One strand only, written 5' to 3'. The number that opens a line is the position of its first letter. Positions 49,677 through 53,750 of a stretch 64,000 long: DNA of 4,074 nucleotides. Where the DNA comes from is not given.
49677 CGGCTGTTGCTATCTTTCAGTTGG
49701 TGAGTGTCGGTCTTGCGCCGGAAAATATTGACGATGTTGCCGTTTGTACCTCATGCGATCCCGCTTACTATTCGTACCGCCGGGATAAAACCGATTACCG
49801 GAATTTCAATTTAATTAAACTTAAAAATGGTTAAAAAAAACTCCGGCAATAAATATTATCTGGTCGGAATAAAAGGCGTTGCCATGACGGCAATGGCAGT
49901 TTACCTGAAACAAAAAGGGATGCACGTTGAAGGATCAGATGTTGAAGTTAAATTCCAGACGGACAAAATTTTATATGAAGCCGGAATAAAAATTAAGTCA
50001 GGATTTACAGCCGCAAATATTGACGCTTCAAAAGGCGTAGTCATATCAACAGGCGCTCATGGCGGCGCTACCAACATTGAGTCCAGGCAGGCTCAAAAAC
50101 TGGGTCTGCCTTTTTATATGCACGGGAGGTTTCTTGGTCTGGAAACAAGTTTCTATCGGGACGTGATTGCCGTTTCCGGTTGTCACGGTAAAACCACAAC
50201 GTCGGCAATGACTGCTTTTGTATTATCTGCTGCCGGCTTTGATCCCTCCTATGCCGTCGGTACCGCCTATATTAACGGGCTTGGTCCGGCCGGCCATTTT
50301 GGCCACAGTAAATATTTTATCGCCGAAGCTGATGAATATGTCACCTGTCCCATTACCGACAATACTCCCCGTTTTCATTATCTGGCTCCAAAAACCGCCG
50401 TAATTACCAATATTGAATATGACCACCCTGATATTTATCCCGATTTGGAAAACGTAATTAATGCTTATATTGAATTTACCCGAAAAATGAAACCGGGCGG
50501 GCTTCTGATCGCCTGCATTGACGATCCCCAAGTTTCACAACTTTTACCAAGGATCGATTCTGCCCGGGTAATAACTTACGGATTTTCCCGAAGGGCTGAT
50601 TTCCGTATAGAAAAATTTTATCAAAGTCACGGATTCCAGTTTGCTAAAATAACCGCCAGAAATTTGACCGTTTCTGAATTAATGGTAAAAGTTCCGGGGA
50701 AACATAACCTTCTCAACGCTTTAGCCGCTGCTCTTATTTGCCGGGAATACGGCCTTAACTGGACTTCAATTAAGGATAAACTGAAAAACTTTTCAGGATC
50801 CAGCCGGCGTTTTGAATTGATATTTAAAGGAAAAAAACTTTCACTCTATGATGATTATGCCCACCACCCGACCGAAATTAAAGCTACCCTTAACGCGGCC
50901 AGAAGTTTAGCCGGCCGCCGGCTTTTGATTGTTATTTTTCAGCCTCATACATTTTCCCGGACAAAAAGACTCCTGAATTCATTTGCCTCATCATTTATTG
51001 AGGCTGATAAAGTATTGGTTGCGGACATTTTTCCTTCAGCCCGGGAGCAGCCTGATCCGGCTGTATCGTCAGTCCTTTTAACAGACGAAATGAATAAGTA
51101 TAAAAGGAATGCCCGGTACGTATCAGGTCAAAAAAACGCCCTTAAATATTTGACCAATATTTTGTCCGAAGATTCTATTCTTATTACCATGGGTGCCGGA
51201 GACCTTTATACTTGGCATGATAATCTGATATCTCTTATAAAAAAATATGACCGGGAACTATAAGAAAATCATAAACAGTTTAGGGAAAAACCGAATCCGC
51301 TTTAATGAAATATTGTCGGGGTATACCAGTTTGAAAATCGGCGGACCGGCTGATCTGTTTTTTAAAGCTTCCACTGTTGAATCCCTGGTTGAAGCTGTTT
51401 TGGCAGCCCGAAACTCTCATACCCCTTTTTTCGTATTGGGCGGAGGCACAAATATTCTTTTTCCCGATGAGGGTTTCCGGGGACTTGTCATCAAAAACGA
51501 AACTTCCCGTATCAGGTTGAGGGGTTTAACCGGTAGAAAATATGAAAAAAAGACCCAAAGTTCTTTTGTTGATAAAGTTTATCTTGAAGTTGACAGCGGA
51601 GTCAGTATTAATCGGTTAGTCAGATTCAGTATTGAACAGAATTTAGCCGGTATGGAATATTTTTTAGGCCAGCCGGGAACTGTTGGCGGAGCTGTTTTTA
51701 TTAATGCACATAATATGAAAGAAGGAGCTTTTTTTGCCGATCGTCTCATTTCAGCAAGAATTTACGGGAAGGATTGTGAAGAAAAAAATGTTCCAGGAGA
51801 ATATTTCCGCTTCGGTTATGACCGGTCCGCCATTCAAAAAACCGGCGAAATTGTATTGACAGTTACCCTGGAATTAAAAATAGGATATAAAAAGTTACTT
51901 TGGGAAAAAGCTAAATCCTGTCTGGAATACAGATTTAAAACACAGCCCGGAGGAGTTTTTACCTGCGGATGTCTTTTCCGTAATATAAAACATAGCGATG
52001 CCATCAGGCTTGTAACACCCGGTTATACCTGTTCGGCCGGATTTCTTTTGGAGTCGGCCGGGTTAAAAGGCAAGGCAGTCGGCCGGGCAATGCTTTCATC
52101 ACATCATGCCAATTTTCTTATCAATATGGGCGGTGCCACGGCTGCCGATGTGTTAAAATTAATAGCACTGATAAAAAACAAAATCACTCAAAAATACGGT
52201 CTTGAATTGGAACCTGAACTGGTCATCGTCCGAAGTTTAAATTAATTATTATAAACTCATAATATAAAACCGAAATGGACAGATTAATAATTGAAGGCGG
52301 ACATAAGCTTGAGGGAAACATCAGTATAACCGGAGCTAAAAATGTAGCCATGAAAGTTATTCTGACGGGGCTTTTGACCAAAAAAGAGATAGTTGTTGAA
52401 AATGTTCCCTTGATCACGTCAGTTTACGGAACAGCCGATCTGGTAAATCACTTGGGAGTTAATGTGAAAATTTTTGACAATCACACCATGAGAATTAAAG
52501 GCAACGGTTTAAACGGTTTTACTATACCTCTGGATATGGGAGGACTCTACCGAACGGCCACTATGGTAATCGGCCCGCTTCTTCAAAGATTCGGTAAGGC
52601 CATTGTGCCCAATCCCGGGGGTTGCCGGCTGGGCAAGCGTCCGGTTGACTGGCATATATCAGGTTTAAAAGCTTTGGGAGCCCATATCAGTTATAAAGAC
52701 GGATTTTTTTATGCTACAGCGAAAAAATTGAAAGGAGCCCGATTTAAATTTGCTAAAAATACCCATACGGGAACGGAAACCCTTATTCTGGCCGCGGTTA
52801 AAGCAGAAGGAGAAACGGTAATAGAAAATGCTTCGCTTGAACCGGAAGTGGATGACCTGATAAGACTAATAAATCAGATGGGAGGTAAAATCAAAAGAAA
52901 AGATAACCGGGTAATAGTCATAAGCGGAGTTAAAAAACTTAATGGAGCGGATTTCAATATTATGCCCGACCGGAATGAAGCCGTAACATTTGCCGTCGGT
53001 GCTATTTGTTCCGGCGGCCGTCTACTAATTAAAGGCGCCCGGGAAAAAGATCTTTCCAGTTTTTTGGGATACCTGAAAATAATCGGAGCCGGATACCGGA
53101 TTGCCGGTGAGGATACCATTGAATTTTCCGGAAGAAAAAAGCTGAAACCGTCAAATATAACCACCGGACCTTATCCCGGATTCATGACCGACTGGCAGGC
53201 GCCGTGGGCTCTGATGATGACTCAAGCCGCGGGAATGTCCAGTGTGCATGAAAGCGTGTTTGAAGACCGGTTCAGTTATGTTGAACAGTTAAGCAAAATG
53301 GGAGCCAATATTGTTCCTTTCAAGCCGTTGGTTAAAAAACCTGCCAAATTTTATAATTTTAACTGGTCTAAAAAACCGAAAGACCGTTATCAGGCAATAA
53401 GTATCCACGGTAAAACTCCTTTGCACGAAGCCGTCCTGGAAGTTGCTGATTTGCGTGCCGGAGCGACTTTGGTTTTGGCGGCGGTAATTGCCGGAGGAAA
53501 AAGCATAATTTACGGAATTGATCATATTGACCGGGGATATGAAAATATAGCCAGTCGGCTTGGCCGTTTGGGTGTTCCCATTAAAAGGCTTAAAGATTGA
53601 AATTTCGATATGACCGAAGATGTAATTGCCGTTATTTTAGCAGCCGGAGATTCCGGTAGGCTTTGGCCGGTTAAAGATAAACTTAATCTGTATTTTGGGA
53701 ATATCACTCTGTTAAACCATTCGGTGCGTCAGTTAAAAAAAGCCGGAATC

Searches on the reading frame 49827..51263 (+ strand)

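Call 64: search_protein_families(library=pfam, proteins=[window:49827-51263:+], max_evalue=0.001)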
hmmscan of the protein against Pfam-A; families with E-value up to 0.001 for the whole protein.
window:49827-51263:+ (478 aa): 3 families
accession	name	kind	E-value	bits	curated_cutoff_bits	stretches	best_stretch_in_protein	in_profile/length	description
PF08245.18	Mur_ligase_M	-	2.6e-24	86.7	24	1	116-304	1-199/200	Mur ligase middle domain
PF02875.26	Mur_ligase_C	-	7.3e-18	66.1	28.4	1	327-458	1-127/127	Mur ligase, glutamate ligase domain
PF01225.30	Mur_ligase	-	2.4e-12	47.5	21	1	10-103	2-87/95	Mur ligase family, catalytic domain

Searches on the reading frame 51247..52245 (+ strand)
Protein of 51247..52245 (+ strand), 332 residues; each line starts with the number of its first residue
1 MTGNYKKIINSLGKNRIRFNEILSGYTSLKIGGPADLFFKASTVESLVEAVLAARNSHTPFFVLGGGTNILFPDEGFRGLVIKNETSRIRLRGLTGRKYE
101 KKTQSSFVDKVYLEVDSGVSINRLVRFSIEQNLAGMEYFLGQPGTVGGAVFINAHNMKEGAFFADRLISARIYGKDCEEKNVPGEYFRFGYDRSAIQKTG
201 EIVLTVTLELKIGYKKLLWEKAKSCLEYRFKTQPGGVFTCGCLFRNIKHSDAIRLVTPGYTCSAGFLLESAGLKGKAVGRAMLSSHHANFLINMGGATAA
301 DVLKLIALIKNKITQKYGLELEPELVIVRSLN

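Call 64: search_protein_families(library=pfam, proteins=[window:51247-52245:+], max_evalue=0.001)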
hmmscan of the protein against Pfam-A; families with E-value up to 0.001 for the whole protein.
window:51247-52245:+ (332 aa): 2 families
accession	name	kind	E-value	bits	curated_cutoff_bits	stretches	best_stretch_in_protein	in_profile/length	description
PF02873.21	MurB_C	-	4.1e-25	88.3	27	1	221-328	5-99/99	UDP-N-acetylenolpyruvoylglucosamine reductase, C-terminal domain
PF01565.28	FAD_binding_4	-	1.8e-11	44.3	26.4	1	36-172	2-128/139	FAD binding domain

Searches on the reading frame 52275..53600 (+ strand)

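Call 64: search_protein_families(library=pfam, proteins=[window:52275-53600:+], max_evalue=0.001)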
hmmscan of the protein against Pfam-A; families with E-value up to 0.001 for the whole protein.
window:52275-53600:+ (441 aa): 1 family
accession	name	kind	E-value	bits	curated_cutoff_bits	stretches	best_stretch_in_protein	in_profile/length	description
PF00275.25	EPSP_synthase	-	1.6e-72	245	22.8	1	7-428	2-416/417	EPSP synthase (3-phosphoshikimate 1-carboxyvinyltransferase)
